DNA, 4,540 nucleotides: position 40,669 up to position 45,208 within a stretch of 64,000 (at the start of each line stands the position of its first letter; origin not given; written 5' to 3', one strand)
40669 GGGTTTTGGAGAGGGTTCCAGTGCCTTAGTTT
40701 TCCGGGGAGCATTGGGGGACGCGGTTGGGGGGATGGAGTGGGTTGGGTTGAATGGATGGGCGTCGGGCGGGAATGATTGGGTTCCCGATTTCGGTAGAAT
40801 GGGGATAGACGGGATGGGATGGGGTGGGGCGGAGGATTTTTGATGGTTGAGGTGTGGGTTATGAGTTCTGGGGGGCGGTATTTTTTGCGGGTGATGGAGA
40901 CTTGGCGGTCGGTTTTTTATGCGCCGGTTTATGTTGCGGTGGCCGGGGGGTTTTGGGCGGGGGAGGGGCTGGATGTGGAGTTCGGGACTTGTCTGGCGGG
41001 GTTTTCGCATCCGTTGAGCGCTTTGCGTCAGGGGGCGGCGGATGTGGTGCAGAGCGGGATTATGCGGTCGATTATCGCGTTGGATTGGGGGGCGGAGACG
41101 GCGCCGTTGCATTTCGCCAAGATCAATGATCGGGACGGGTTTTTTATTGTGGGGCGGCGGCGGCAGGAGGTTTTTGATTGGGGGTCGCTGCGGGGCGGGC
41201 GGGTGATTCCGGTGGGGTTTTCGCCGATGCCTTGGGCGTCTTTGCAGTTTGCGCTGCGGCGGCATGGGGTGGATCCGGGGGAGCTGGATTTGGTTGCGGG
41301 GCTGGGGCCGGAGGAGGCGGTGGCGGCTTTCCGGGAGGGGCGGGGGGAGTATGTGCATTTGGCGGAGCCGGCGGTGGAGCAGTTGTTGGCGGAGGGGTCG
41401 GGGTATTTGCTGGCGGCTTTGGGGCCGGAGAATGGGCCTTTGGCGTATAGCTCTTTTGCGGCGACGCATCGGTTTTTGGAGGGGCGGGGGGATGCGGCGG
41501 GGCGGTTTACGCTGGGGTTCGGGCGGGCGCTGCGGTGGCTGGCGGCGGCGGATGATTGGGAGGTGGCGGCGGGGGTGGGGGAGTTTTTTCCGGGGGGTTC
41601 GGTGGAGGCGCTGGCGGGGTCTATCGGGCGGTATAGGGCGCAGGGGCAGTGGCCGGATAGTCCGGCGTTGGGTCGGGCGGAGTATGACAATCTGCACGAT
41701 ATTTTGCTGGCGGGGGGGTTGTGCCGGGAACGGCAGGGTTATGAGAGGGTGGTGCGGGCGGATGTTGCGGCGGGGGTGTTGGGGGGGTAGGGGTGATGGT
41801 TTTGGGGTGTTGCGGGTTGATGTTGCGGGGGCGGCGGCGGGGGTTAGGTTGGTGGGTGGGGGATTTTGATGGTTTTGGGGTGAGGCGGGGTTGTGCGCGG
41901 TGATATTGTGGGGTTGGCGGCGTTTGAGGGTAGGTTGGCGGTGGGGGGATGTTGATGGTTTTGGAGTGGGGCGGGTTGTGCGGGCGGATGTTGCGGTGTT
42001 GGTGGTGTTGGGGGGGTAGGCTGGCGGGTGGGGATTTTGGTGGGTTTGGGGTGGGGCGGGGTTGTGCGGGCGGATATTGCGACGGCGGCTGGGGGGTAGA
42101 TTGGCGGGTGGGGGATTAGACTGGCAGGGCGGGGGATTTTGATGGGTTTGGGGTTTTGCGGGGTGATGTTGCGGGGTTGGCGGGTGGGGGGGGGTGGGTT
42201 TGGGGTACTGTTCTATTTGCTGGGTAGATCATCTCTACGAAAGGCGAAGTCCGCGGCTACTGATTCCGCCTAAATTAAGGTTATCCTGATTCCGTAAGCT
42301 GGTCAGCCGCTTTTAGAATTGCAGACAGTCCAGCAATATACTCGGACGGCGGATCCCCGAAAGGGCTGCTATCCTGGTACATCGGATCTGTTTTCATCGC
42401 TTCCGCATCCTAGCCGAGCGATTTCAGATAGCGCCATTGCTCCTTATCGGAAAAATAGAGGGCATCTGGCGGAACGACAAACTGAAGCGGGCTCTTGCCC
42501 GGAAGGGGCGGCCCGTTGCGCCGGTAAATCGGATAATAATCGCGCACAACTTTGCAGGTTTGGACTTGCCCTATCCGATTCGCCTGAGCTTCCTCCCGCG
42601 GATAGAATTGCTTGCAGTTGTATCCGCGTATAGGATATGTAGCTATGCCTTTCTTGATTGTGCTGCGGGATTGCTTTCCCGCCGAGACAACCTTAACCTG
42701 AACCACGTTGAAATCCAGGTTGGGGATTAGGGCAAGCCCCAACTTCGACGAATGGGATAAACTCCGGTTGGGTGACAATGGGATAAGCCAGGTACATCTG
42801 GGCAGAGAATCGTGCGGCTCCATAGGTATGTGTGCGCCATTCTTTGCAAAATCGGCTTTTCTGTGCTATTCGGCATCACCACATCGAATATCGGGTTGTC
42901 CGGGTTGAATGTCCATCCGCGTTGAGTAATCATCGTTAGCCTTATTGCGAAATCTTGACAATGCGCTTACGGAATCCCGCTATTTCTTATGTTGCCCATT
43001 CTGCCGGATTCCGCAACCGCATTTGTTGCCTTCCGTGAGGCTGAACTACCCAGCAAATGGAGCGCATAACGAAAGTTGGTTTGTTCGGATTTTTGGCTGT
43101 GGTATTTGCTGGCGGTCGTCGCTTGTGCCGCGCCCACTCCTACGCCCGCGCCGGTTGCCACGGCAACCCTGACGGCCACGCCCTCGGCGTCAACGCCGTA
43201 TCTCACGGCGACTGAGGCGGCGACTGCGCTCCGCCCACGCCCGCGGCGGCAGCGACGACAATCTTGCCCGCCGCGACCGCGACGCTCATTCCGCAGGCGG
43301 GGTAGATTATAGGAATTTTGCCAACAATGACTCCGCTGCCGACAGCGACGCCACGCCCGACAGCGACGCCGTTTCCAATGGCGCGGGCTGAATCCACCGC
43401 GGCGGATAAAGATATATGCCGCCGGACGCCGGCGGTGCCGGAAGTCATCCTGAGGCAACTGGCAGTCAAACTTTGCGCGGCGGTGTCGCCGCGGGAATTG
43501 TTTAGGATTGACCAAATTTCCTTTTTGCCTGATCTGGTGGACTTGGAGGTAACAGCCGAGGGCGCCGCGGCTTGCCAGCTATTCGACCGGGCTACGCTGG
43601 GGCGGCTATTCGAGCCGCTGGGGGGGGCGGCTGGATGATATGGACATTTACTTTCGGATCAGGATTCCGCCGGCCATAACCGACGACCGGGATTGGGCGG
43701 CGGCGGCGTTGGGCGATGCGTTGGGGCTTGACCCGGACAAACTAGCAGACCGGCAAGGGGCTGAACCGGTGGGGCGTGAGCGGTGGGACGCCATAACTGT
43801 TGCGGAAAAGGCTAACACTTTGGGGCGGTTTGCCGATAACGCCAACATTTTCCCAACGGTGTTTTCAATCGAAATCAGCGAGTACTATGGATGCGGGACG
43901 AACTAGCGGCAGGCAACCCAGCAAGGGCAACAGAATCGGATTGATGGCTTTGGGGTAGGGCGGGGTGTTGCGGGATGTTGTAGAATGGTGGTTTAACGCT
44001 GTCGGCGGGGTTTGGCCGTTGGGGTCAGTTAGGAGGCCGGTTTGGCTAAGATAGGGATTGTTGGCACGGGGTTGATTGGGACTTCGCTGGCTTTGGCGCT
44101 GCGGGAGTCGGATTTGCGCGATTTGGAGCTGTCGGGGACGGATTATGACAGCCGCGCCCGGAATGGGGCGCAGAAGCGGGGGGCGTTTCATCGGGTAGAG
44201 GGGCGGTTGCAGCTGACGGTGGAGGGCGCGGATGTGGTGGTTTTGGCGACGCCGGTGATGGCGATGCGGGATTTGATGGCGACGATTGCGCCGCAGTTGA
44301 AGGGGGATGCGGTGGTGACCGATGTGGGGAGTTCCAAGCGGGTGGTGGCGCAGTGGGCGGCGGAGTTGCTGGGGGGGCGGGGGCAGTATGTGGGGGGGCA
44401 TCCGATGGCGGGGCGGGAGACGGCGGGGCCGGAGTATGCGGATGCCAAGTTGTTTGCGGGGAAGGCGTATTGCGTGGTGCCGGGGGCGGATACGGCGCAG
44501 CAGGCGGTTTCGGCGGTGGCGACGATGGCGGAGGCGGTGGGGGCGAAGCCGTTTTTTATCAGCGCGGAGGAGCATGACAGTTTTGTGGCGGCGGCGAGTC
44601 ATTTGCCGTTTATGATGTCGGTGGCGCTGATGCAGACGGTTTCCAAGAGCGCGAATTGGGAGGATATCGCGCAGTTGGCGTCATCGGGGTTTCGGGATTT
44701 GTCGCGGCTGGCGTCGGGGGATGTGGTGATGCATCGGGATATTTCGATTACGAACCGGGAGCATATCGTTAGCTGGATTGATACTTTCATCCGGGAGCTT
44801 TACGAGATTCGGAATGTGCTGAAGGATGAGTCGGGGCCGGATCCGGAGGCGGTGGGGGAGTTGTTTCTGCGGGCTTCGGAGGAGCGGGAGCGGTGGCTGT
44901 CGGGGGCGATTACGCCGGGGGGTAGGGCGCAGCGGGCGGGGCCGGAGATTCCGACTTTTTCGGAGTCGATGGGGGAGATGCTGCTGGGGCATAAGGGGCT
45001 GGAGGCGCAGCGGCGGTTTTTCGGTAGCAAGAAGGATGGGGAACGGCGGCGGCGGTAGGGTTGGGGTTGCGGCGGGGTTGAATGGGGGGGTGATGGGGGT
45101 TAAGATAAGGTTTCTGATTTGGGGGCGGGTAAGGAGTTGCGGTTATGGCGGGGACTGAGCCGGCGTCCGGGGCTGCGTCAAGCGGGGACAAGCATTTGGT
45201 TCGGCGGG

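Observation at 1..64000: Two almost mutually exclusive codon dialects determined by gene orientation relative to the skew flip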

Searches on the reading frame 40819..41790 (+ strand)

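Call 12: search_protein_families(library=pfam, proteins=[window:40819-41790:+])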
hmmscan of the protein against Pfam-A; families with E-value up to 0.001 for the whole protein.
window:40819-41790:+ (323 aa): 2 families
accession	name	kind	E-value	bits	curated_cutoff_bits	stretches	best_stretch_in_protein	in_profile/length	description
PF09084.16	NMT1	-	1e-05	26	20.5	1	35-161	5-127/216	NMT1/THI5 like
PF13379.11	NMT1_2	-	2e-05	25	24.7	1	34-249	18-246/252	NMT1-like family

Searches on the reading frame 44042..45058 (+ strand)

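Call 12: search_protein_families(library=pfam, proteins=[window:44042-45058:+])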
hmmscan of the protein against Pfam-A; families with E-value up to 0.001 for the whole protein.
window:44042-45058:+ (338 aa): 5 families
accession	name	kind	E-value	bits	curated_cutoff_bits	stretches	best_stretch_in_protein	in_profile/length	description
PF02153.23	PDH_N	-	3.9e-30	104.8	26.5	1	16-169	1-151/154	Prephenate dehydrogenase, nucleotide-binding domain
PF20463.3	PDH_C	-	5.9e-20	71.9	22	1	174-265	1-93/102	Prephenate dehydrogenase, dimerization domain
PF03807.23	F420_oxidored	-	5.3e-08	33.8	21.6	1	3-92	1-89/94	NADP oxidoreductase coenzyme F420-dependent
PF07991.19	KARI_N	-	0.00046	20.2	20.6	1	3-92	6-91/165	Acetohydroxy acid isomeroreductase, NADPH-binding domain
PF03446.21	NAD_binding_2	-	0.00052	20.5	21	1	3-126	1-123/161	NAD binding domain of 6-phosphogluconate dehydrogenase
